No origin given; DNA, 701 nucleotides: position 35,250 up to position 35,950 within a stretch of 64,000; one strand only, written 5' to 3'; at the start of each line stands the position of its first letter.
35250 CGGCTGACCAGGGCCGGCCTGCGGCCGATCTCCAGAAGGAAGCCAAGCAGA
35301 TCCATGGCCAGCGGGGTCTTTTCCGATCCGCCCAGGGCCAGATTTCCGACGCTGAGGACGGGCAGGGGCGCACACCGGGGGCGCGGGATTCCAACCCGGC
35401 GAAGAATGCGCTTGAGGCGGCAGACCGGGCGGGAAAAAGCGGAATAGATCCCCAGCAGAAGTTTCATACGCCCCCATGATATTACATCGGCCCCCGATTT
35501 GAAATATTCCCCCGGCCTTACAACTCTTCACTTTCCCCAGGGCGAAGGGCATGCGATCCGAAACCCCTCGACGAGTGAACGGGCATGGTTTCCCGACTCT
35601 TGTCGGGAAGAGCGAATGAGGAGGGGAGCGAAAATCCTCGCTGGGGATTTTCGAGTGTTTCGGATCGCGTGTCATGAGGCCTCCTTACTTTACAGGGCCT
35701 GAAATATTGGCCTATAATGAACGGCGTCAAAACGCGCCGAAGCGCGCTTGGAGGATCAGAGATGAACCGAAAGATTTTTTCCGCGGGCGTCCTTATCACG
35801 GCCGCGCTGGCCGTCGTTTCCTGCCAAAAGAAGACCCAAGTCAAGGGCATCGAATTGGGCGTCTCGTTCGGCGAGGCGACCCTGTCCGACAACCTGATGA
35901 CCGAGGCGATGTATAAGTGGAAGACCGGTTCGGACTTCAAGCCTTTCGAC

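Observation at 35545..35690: Structured repeat with a 12-bp perfect terminal helix and conserved core in the lpxK 5' leader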

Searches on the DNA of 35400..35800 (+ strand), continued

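Call 79: search_dna_similar(query=window:35534-35688:+, collection=plasmids, mode=distant, max_evalue=0.01, max_rows=10)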
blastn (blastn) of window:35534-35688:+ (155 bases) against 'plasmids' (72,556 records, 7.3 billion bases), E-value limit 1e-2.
No match.

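Call 80: search_dna_similar(query=window:35534-35688:+, collection=phages, mode=distant, max_evalue=0.01, max_rows=10)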
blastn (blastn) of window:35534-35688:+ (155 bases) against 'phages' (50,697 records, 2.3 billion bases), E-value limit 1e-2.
No match.

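Call 83: search_with_rna_model(model_id=R1, sources=[L142, L143, L144, L145, L146, L147, L148, L149, L150, L153], max_evalue=0.01)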
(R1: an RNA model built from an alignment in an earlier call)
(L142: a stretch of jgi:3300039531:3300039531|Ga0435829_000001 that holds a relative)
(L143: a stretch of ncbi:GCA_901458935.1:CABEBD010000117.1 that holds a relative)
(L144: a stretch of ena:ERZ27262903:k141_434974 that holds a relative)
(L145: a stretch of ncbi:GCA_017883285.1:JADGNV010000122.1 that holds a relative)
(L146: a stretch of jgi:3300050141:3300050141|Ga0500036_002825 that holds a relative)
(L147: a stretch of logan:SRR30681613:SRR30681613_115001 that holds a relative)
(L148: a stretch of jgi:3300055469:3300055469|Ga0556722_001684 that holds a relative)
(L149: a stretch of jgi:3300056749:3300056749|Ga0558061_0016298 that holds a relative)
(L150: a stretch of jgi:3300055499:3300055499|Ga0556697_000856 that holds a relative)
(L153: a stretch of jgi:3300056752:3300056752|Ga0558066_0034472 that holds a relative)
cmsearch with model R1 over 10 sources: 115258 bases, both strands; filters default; matches with E-value up to 0.01: 0.
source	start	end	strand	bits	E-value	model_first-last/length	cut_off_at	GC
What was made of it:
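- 115 kb from two other Aminicenantes lineages holds no copy (call 83).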
